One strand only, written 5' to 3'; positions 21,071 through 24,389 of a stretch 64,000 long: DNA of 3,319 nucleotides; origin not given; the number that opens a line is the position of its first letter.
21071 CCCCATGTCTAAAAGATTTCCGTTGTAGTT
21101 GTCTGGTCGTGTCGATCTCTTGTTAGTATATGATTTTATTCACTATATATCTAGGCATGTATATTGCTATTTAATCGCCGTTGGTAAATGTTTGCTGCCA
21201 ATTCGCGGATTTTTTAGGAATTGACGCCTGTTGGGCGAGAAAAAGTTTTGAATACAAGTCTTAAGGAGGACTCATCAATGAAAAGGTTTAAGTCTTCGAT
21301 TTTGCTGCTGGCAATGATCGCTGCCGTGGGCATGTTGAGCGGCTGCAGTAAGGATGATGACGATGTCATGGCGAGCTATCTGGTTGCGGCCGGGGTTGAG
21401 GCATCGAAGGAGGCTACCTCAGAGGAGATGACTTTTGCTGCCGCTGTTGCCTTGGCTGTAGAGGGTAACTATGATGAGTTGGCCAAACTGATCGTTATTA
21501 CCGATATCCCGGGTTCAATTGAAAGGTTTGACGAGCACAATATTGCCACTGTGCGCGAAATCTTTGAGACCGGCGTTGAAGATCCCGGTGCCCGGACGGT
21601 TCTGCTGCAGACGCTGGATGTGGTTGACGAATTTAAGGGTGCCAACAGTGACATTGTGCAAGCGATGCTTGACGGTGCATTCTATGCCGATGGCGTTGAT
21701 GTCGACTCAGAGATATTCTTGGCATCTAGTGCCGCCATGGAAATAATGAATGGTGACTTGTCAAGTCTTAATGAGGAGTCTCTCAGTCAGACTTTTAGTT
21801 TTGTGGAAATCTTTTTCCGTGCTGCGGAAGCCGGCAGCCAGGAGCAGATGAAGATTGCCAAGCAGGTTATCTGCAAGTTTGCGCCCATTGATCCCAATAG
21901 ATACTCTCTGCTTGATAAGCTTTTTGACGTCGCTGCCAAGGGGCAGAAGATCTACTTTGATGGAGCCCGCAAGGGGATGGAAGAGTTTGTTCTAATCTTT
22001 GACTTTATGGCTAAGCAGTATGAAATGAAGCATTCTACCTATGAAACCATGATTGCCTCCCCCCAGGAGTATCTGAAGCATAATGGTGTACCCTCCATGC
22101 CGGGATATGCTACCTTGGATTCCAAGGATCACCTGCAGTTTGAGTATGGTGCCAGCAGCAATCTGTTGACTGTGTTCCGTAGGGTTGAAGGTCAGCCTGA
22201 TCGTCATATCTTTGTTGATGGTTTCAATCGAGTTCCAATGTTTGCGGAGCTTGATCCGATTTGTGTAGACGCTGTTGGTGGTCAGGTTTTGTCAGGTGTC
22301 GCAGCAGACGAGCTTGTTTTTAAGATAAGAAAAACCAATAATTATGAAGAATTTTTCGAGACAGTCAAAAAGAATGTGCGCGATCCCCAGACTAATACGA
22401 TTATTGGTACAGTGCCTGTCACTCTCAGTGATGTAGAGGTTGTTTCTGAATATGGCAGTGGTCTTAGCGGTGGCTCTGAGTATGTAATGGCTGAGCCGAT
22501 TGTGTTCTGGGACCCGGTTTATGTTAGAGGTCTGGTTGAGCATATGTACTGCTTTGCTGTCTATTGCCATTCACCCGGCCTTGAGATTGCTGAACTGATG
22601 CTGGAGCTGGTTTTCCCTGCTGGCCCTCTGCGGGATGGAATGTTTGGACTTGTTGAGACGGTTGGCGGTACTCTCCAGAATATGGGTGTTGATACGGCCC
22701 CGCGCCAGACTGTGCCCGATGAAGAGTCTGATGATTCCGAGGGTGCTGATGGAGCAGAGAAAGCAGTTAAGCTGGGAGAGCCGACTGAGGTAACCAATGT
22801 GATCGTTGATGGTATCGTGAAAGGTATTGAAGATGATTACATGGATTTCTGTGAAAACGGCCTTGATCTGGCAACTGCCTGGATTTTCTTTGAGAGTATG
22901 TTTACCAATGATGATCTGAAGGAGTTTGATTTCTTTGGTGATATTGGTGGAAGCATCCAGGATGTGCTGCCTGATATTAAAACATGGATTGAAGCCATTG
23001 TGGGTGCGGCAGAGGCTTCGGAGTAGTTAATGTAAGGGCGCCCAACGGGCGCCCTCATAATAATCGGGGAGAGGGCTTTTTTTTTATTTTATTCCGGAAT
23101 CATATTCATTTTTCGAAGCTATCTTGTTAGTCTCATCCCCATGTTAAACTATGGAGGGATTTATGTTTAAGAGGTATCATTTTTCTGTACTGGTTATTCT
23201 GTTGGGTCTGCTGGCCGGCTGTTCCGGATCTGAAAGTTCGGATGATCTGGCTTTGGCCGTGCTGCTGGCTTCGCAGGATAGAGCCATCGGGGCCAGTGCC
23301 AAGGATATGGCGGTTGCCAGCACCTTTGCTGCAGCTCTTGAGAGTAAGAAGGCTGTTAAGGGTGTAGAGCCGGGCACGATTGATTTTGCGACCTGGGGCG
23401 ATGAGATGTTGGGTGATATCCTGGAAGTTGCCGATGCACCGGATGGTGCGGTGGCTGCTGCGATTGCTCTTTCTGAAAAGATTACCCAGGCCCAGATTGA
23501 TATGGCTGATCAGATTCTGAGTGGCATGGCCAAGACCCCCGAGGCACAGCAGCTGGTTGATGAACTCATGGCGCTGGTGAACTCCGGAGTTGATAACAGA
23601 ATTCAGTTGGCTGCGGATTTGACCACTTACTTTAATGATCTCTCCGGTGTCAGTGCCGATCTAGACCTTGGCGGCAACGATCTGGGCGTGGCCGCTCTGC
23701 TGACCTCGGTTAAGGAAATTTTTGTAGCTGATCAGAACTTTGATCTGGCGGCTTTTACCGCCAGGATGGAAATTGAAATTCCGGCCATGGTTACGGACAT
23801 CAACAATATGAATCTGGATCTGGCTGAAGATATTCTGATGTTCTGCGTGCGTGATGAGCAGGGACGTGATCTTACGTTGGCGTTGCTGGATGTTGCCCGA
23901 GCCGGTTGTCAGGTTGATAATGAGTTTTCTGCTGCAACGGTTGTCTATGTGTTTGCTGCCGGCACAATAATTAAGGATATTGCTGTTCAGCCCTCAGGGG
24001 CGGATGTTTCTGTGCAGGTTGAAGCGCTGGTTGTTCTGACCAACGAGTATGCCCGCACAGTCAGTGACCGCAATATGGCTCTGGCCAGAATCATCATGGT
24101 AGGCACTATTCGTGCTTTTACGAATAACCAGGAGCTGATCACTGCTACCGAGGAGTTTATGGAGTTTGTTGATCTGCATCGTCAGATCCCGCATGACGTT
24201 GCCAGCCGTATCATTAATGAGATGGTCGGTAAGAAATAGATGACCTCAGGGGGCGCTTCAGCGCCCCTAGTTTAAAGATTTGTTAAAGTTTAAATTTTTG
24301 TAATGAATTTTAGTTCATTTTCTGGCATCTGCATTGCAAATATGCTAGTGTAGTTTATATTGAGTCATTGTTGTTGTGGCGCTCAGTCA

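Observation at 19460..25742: Low-GC island: four tandem paralogous acidic lipoprotein genes, each its own transcription unit, inserted between holB and htpX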

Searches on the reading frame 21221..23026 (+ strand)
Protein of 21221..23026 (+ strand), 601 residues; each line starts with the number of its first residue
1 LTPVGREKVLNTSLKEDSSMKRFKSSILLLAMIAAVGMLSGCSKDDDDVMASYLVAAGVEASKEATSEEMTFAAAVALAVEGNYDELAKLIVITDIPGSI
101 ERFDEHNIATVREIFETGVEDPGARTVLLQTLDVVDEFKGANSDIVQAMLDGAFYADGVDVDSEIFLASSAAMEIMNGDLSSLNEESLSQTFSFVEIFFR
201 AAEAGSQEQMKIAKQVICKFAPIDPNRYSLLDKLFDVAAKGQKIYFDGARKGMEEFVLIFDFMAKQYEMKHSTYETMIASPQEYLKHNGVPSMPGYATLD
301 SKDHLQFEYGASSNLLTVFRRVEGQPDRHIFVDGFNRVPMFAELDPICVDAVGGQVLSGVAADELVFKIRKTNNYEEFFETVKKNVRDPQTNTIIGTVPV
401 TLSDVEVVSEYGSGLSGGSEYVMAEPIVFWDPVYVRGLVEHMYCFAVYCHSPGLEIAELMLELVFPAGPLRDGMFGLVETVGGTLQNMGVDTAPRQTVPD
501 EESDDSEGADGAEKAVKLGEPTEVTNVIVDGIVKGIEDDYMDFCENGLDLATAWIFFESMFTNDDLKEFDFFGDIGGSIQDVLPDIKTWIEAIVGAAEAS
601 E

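Call 4: search_protein_families(library=ncbifam, proteins=[window:21221-23026:+], max_evalue=1)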
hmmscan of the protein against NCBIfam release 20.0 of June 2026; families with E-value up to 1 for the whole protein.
window:21221-23026:+ (601 aa): 3 families
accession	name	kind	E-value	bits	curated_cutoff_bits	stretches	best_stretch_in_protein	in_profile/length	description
NF051862.1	BT4005_BT4719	subfamily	0.028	14.2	60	1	21-71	1-49/211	NigD1/NigD2 family lipoprotein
NF041082.2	thermosome_alpha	equivalog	0.032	13.1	450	1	42-148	287-391/519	thermosome subunit alpha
NF040782.1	PG_glutam_Chrys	equivalog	0.037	13.3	250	0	341-389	44-92/321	protein-glutamine glutaminase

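Call 5: search_protein_families(library=pfam, proteins=[window:21221-23026:+], max_evalue=1)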
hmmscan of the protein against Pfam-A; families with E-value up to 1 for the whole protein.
window:21221-23026:+ (601 aa): 0 families

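Call 19: find_homologous_proteins(query=window:21278-23026:+, max_evalue=0.001)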
Query window:21278-23026:+ (582 aa): 2 proteins with E <= 0.001 among 8000 candidates.
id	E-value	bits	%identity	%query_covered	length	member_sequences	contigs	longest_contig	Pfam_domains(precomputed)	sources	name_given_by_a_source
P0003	0.0e+0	1296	100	100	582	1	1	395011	-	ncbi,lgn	-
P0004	3.2e-134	467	46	98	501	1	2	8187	-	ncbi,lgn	-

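Call 21: find_encoding_contigs(protein=P0004, flank=10000, max_places=6)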
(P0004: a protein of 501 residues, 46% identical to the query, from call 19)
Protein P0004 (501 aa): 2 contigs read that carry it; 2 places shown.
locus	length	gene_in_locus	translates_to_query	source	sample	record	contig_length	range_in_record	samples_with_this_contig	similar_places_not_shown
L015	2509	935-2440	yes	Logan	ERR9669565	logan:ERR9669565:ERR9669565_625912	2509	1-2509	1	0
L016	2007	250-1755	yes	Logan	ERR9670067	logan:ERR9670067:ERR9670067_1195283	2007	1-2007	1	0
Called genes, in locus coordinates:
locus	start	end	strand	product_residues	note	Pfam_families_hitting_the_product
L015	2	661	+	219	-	?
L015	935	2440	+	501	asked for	-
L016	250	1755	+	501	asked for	-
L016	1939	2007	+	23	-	?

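Call 22: find_encoding_contigs(protein=P0003, flank=10000, max_places=4)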
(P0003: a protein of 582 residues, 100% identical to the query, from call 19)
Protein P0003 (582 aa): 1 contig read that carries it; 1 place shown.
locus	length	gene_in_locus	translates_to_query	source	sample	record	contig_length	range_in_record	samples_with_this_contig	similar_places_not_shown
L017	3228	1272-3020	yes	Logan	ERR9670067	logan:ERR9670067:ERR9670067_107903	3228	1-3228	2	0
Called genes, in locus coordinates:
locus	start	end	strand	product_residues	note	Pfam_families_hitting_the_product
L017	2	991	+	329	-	?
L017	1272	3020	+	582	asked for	-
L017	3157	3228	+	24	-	?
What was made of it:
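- Both haplotypes occur in the same metagenome, ERR9670067 (calls 21, 22).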

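Call 46: list_cluster_members(proteins=[P0004, P0006, P0007, P0008, P0003, P0005])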
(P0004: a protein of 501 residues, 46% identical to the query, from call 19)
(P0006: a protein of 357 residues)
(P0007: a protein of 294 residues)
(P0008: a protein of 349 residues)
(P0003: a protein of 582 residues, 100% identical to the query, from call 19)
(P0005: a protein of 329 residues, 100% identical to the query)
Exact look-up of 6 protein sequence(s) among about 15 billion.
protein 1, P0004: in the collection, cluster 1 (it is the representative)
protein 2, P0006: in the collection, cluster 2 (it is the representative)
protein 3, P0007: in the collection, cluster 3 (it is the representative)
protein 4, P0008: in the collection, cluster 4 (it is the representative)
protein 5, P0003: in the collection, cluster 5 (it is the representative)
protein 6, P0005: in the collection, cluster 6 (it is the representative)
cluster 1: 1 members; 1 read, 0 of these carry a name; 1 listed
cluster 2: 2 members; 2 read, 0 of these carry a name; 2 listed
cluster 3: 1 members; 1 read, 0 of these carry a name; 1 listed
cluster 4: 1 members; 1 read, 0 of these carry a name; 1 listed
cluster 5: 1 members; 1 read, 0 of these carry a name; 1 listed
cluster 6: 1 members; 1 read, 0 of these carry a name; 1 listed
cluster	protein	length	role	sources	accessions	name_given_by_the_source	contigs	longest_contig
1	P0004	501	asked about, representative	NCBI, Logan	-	-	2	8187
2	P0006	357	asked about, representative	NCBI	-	-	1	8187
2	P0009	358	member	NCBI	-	-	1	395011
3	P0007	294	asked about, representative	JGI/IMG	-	-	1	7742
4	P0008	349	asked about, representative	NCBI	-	-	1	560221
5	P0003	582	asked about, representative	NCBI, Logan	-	-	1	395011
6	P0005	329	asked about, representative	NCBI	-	-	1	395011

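Call 85: search_protein_families(library=phrogs, proteins=[window:21278-23026:+], max_evalue=0.01)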
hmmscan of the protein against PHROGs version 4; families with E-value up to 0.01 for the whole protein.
window:21278-23026:+ (582 aa): 0 families

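Call 86: search_protein_families(library=padloc, proteins=[window:21278-23026:+], max_evalue=0.01)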
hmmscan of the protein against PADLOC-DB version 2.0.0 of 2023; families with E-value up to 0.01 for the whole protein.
window:21278-23026:+ (582 aa): 0 families

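Call 87: search_solved_structures(query=A3, max_evalue=1)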
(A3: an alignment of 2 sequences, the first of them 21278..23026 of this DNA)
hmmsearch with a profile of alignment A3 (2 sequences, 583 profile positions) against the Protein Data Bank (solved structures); distinct sequences matched with E-value up to 1: 0.

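Call 106: search_dna_similar(query=window:21278-23026:+, collection=plasmids, mode=protein, max_evalue=0.001, max_rows=5)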
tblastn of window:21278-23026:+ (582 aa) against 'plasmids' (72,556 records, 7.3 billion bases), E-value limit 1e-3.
No match.

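Call 114: find_related_loci(query=A3, collection=viral_contigs, flank=5000)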
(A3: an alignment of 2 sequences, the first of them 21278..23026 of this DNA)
Query A3 (582 aa) in viral_contigs; peptide patterns used: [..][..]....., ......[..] (x = any residue, [..] = any of these).
69 stretches matched a pattern, but none encodes a relative of the query by tblastn (E <= 1e-3).

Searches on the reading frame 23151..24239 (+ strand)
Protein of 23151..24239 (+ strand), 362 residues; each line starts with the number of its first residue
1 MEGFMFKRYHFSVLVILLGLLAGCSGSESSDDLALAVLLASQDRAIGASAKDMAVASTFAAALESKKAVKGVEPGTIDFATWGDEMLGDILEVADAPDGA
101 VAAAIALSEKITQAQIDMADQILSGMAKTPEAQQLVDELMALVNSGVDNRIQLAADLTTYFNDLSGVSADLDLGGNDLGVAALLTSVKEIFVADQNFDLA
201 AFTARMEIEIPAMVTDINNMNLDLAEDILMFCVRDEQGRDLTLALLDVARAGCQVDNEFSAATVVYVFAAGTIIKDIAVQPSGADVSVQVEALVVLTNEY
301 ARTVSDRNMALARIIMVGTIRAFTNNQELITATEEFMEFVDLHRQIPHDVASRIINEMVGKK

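Call 4: search_protein_families(library=ncbifam, proteins=[window:23151-24239:+], max_evalue=1)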
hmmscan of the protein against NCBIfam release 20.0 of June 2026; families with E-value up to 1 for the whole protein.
window:23151-24239:+ (362 aa): 0 families

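Call 5: search_protein_families(library=pfam, proteins=[window:23151-24239:+], max_evalue=1)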
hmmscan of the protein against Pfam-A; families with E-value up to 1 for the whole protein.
window:23151-24239:+ (362 aa): 0 families

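Call 41: find_encoding_contigs(protein=window:23163-24239:+, flank=10000, max_places=8)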
Protein window:23163-24239:+ (358 aa): no gene with exactly this product is on record in the collection.

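Call 85: search_protein_families(library=phrogs, proteins=[window:23163-24239:+], max_evalue=0.01)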
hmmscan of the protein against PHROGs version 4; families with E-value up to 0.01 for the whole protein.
window:23163-24239:+ (358 aa): 0 families

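Call 86: search_protein_families(library=padloc, proteins=[window:23163-24239:+], max_evalue=0.01)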
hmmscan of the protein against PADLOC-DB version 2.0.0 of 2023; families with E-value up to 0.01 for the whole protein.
window:23163-24239:+ (358 aa): 0 families
